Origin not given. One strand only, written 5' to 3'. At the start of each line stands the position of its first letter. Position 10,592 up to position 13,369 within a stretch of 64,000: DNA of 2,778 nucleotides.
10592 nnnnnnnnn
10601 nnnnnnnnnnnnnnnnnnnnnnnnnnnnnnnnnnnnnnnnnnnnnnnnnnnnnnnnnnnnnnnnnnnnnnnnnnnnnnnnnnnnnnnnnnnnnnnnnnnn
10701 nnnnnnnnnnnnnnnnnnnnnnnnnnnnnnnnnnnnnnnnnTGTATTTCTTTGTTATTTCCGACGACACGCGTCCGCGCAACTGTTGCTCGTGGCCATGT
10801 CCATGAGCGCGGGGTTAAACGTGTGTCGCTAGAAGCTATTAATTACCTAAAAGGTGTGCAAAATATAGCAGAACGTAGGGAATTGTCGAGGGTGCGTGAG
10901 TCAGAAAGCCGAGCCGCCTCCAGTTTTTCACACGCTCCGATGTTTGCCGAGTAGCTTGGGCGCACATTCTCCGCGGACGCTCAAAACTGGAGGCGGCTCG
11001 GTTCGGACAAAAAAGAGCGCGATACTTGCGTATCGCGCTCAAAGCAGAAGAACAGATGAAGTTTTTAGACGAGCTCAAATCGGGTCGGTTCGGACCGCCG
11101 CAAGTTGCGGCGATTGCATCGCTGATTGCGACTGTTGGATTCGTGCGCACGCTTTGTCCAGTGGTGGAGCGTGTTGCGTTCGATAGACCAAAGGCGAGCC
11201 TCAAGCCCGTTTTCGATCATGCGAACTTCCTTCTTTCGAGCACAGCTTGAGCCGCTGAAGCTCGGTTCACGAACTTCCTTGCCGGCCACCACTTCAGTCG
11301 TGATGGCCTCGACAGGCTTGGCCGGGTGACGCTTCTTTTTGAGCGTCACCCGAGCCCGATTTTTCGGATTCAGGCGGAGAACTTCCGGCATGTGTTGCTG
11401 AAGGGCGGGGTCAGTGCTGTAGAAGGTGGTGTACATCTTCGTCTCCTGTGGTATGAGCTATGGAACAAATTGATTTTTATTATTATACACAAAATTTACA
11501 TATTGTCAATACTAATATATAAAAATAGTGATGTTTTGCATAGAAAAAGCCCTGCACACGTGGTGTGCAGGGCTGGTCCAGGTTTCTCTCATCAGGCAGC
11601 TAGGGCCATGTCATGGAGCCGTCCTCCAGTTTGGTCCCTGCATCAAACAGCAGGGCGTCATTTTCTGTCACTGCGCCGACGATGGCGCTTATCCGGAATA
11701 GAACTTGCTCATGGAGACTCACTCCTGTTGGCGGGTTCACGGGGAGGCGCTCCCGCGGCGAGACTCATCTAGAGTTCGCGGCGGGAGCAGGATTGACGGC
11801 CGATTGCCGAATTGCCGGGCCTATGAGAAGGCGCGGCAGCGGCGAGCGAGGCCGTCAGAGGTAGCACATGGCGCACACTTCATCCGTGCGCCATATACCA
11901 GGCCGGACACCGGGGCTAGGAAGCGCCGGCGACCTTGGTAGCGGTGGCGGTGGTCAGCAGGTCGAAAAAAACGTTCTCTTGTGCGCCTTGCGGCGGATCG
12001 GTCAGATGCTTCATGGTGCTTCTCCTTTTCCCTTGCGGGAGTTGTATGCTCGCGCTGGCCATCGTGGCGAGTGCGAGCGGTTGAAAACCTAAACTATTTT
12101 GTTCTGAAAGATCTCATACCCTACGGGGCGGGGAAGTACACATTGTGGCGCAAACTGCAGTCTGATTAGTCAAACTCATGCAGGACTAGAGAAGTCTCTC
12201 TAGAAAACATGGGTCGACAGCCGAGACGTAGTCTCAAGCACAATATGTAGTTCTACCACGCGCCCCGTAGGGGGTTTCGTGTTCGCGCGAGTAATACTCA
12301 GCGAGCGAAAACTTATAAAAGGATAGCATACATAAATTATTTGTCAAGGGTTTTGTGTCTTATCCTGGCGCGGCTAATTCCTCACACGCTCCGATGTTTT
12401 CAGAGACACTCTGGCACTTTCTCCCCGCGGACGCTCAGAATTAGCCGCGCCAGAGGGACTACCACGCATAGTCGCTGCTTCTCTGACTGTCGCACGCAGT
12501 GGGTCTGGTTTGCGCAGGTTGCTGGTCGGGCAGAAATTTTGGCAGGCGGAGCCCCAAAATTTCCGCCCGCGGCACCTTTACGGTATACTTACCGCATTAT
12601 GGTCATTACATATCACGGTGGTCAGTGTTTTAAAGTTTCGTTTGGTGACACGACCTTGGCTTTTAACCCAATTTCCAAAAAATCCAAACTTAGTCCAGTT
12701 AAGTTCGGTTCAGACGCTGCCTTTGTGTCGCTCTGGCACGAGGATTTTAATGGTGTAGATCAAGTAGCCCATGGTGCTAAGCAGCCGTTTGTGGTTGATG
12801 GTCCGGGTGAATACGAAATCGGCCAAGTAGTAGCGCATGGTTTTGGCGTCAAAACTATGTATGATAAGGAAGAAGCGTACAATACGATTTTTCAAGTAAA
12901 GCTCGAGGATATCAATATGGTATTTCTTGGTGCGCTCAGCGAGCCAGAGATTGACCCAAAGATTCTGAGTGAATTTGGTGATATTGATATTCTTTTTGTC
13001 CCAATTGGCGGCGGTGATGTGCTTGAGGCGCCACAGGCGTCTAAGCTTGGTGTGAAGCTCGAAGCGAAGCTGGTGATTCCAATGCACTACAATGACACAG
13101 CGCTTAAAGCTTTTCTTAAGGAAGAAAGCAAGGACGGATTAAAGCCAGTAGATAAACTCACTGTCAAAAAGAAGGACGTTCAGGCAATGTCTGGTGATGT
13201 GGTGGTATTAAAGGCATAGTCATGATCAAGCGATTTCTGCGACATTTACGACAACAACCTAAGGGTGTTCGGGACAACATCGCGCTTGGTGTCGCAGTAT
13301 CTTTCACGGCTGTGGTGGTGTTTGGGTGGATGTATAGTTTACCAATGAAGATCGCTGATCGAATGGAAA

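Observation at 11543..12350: GC-rich ORF-poor island of ~760 nt with its own promoter-like site and terminator on the minus strand: candidate large structured RNA or micro-ORF locus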

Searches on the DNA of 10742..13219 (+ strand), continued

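Call 78: search_rna_families(sources=[L016, L014, L012, L114, L076, L015, L011], threshold=evalue, max_evalue=5)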
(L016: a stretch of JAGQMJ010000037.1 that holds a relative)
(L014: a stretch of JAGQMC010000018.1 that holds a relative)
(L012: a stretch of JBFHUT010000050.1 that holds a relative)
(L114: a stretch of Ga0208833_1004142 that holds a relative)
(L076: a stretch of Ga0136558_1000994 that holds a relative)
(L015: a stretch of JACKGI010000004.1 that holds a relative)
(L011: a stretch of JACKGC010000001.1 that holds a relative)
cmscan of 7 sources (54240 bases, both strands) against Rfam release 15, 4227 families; matches with E-value up to 5: 15.
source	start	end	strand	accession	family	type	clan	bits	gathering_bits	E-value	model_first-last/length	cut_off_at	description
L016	1318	1413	-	RF04312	trpB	Cis-reg;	-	37.4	59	0.12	1-107/107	no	trpB ncRNA motif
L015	9651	9765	-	RF00506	Thr_leader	Cis-reg; leader;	-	35.1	55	0.0071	1-118/118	no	Threonine operon leader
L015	4163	4255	-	RF02053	STnc430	Gene; sRNA;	-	31.5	47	0.41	1-162/162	no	Enterobacterial sRNA STnc430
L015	9623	9690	+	RF00506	Thr_leader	Cis-reg; leader;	-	31.3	55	0.058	1-118/118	no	Threonine operon leader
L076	1187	1269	+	RF02075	STnc230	Gene; sRNA;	-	30.7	50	1.4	1-83/83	no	Enterobacterial sRNA STnc230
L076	4154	4178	-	RF01355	CRISPR-DR26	Gene; CRISPR;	-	25.6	39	3.8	1-25/25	no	CRISPR RNA direct repeat element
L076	6471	6539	+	RF01170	snoU61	Gene; snRNA; snoRNA; CD-box;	CL00067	25.2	55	0.3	1-84/84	no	Small nucleolar RNA U61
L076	1231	1402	-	RF04180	BTnc231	Gene; sRNA;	-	24.8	80.4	0.62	1-154/154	no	Bacteroides sRNA BTnc231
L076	5859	5930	+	RF01194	sn2903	Gene; snRNA; snoRNA; CD-box;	CL00066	24.5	50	0.24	1-91/91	no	Small nucleolar RNA sn2903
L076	1227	1342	-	RF00506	Thr_leader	Cis-reg; leader;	-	24.3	55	2.5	1-118/118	no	Threonine operon leader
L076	1106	1262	+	RF04180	BTnc231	Gene; sRNA;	-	22.8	80.4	1.9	1-154/154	no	Bacteroides sRNA BTnc231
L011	962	1068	-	RF02901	AaHKsRNA41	Gene; sRNA;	-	21.9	97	0.73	1-187/187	no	Aggregatibacter sRNA 41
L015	1742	1848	+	RF02581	tsr32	Gene; sRNA;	-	21.7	98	5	1-151/151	no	S. aureus tsr32 small RNA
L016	1134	1247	-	RF04087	MIR5565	Gene; miRNA;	-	21.3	80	4.8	1-109/109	no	MIR5565 microRNA precursor family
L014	301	383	-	RF02211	ZFAT-AS1_1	Gene; lncRNA;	-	21.3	80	4.2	1-79/79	no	ZFAT antisense RNA 1 conserved region 1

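Call 79: search_rna_families(source=L016, start=1113, end=1931, threshold=evalue, max_evalue=10, show_alignments=2)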
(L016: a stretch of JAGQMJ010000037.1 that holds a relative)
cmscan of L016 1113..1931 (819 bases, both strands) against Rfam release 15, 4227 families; matches with E-value up to 10: 24.
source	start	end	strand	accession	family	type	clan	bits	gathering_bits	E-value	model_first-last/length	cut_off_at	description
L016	1318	1413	-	RF04312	trpB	Cis-reg;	-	37.4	59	0.0019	1-107/107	no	trpB ncRNA motif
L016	1161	1209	+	RF04161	mir-3688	Gene; miRNA;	-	26.4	84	0.0059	1-88/88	no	mir-3688 microRNA precursor family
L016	1161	1365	+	RF00125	IS128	Gene; sRNA;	-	26.1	80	0.0044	1-209/209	no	IS128 RNA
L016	1322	1409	-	RF01456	VrrA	Gene; antisense;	-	22.8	50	0.22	1-140/140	no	Vibrio regulatory RNA of OmpA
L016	1134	1247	-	RF04087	MIR5565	Gene; miRNA;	-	21.3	80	0.072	1-109/109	no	MIR5565 microRNA precursor family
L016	1140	1211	-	RF04348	Plastid-psbM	Cis-reg;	-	20.7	52.7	3.9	1-79/79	no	Plastid-psbM 3UTR RNA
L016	1165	1207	-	RF00956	MIR1444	Gene; miRNA;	-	20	80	0.58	22-64/85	no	MIR1444 microRNA precursor family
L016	1163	1207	+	RF04087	MIR5565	Gene; miRNA;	-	19.5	80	0.24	1-109/109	no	MIR5565 microRNA precursor family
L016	1165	1207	+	RF04348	Plastid-psbM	Cis-reg;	-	19.4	52.7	7.3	8-43/79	no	Plastid-psbM 3UTR RNA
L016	1166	1206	-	RF00707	mir-197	Gene; miRNA;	-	19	74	2.5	1-75/75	no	mir-197 microRNA precursor family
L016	1242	1355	+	RF02921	RT-14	Gene; sRNA;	-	18.5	48.1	7.1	1-144/144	no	RT-14 RNA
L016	1327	1357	-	RF03839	MIR2599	Gene; miRNA;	-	18.1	120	1.4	1-132/132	no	MIR2599 microRNA precursor family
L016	1776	1799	+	RF03253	mir-4654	Gene; miRNA;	-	17.2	87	2.7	26-49/76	no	mir-4654 microRNA precursor family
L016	1115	1190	+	RF01717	PhotoRC-II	Cis-reg;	-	16.8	39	8.3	1-96/96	no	PhotoRC-II RNA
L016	1324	1359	-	RF04303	MIR162_2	Gene; miRNA;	CL00150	16.5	103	1.1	1-135/135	no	MIR162_2 microRNA precursor family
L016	1760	1813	+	RF01132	sR48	Gene; snRNA; snoRNA; CD-box;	-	16.5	40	4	1-59/59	no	Small nucleolar RNA sR48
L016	1261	1358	+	RF01416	NrrF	Gene; antisense;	-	16.4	60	1.3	1-160/160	no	NrrF RNA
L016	1155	1315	+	RF02792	sRNA162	Gene; antisense;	-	15.9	78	4.2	1-190/190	no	Archaeal Small RNA 162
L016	1166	1206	+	RF03873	mir-3192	Gene; miRNA;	-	15.8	80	5.7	1-77/77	no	mir-3192 microRNA precursor family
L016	1159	1214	-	RF00984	mir-576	Gene; miRNA;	-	15.6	99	4.2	1-90/90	no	mir-576 microRNA precursor family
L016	1330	1353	-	RF04228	MIR6140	Gene; miRNA;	-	15.1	140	9.4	1-165/165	no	MIR6140 microRNA precursor family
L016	1673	1722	-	RF03012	Mu-gpT-DE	Gene; sRNA;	-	14.4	49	2.4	1-53/53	no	Mu-gpT-DE RNA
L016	1296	1332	+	RF01100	PK-BYV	Cis-reg;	-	13.1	50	9.7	1-40/40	no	3'-terminal pseudoknot in BYV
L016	1305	1355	+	RF02080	STnc170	Gene; sRNA;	-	11.2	80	7.4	216-266/333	no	Salmonella enterica sRNA STnc170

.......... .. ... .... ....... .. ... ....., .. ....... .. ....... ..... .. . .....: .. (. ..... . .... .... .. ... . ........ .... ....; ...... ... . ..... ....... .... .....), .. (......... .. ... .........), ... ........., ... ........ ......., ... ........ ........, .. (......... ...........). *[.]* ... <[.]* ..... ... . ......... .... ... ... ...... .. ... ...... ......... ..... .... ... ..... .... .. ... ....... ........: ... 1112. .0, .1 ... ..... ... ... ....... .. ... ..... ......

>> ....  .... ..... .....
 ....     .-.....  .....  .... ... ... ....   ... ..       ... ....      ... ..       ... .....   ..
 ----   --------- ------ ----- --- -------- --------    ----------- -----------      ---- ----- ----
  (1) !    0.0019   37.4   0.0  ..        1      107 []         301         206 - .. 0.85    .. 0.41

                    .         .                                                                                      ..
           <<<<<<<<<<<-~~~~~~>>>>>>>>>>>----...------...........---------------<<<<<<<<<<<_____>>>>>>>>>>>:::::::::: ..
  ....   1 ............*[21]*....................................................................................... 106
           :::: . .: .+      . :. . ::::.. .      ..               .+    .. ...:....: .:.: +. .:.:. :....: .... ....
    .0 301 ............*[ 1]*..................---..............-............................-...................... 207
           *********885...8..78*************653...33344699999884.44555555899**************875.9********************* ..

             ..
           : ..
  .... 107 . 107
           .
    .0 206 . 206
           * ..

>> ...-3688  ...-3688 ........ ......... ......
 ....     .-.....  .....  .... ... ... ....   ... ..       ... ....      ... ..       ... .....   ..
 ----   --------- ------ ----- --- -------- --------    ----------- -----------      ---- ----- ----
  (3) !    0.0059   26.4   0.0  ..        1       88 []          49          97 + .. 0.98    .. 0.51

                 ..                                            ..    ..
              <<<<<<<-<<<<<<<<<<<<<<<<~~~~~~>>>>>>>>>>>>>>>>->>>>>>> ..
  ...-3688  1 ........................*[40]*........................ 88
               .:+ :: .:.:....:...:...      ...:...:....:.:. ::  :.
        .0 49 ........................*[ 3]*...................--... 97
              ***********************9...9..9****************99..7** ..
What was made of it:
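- The one weak hit (trpB motif in L016) aligns only to two tandem terminators (call 79).
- Tried and rejected: The single suggestive hit (trpB motif, 37 bits, in L016) aligns only to two tandem terminators (call 79).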

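Call 82: search_with_rna_model(model_id=R1, sources=[L071, L072, L073, L074, L075, L076, L077, L080, L081, L082, L083, L084, L085, L086, L087, L088, L091, L092, L093, L094, L095, L097, L098, L099, L100, L101, L102, L103, L104, L106, L109, L110, L111, L114, L115, L116, L117, L118, L119, L121, L122, L123, L124, L126, L127, L129, L130, L131, L132, L133, L136, L140, L141, L142, L143, L144, L145, L146, L147, L150], max_evalue=1, show_alignments=0)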
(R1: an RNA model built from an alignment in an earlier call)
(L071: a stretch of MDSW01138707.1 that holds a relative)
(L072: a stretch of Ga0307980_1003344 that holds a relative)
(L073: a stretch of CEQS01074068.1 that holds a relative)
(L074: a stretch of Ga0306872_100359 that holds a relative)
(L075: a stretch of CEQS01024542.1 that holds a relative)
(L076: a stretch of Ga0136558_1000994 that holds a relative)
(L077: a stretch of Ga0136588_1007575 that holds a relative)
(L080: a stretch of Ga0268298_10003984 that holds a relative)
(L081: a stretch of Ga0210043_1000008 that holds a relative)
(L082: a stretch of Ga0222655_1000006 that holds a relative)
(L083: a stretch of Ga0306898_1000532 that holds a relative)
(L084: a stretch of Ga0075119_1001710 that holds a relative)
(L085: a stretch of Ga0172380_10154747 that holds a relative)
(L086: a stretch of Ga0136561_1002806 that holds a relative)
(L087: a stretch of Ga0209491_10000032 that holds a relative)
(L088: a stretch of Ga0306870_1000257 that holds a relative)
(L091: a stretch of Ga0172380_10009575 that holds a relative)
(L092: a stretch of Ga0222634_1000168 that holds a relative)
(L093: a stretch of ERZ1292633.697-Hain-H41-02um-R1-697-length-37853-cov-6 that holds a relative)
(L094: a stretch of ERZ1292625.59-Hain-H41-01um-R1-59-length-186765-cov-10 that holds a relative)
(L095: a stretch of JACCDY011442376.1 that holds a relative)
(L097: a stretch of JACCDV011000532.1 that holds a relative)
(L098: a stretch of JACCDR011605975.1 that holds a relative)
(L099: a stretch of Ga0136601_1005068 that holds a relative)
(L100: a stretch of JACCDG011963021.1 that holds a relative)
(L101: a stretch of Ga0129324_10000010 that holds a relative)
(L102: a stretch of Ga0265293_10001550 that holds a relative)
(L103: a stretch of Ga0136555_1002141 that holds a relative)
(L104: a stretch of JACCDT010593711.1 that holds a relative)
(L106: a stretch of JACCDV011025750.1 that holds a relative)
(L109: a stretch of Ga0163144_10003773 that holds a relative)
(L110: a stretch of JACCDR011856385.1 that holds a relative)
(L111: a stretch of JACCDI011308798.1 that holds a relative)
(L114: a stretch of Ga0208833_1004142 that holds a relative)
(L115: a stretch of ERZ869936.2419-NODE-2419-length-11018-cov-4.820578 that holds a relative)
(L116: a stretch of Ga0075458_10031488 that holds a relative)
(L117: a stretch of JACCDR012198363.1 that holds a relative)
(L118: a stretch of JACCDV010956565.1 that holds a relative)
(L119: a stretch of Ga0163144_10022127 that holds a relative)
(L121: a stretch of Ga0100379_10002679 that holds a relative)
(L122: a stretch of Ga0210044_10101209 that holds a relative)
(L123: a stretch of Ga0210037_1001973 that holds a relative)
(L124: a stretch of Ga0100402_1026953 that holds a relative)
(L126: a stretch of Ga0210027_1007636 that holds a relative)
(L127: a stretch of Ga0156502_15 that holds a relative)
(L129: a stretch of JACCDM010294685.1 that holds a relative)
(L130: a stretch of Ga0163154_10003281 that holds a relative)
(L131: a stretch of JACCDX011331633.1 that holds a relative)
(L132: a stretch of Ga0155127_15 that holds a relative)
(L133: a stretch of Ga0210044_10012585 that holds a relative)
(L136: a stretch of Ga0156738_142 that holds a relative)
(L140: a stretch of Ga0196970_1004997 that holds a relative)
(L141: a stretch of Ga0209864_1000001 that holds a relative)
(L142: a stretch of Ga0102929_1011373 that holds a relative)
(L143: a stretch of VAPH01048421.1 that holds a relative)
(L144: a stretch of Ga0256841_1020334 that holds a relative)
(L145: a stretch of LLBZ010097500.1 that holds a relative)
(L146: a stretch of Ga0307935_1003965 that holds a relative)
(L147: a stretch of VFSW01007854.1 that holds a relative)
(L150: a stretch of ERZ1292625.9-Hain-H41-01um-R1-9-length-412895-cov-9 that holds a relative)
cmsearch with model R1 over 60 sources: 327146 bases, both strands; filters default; matches with E-value up to 1: 12.
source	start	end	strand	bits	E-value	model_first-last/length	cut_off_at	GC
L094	1758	1855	-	89.6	5.8e-17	1-97/97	no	0.49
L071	2130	2227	-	84.1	9.4e-16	1-97/97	no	0.57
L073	2866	2962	-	60.1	1.9e-10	1-97/97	no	0.52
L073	2965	3062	+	58.7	3.8e-10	1-97/97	no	0.49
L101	2925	3021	-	56.6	1.1e-09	1-97/97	no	0.54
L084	1816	1912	-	52.9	7.3e-09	1-97/97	no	0.54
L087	3054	3150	-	52.9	7.3e-09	1-97/97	no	0.54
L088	2222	2318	-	50.6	2.3e-08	1-97/97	no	0.49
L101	416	515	-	35.9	4e-05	1-97/97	no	0.49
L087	969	1065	-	26.3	0.0051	1-97/97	no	0.38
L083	3102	3208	-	25.7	0.007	1-97/97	no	0.56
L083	780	875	-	22.7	0.033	1-97/97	no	0.4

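Call 83: search_with_rna_model(model_id=R1, sources=[window, L013, L020, L021, L073, L101, L088, L083], max_evalue=0.01, make_alignment=true, show_alignments=0)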
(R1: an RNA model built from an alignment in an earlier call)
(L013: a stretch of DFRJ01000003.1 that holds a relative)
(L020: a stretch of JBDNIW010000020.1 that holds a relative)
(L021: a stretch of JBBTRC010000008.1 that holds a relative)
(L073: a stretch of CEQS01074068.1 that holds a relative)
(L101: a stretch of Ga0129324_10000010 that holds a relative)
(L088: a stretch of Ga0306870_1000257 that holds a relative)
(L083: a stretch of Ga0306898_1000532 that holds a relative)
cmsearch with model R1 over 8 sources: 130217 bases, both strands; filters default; matches with E-value up to 0.01: 12.
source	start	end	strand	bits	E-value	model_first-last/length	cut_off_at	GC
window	12362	12460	-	100.6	8.9e-20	1-97/97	no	0.59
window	10908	11004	-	97.6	4e-19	1-97/97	no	0.62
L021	4258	4355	-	89.6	2.3e-17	1-97/97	no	0.49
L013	4630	4727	-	84.1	3.8e-16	1-97/97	no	0.57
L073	2866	2962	-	60.1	7.5e-11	1-97/97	no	0.52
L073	2965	3062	+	58.7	1.5e-10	1-97/97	no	0.49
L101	2925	3021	-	56.6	4.4e-10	1-97/97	no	0.54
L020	5554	5650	-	52.9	2.9e-09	1-97/97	no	0.54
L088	2222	2318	-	50.6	9.1e-09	1-97/97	no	0.49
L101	416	515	-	35.9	1.6e-05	1-97/97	no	0.49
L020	3469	3565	-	26.3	0.002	1-97/97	no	0.38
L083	3102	3208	-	25.7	0.0028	1-97/97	no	0.56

Alignment A8: 12 matches aligned to the model, 131 columns, each read 5' to 3' on its own strand. Consensus structure (alignment columns), stored with it:
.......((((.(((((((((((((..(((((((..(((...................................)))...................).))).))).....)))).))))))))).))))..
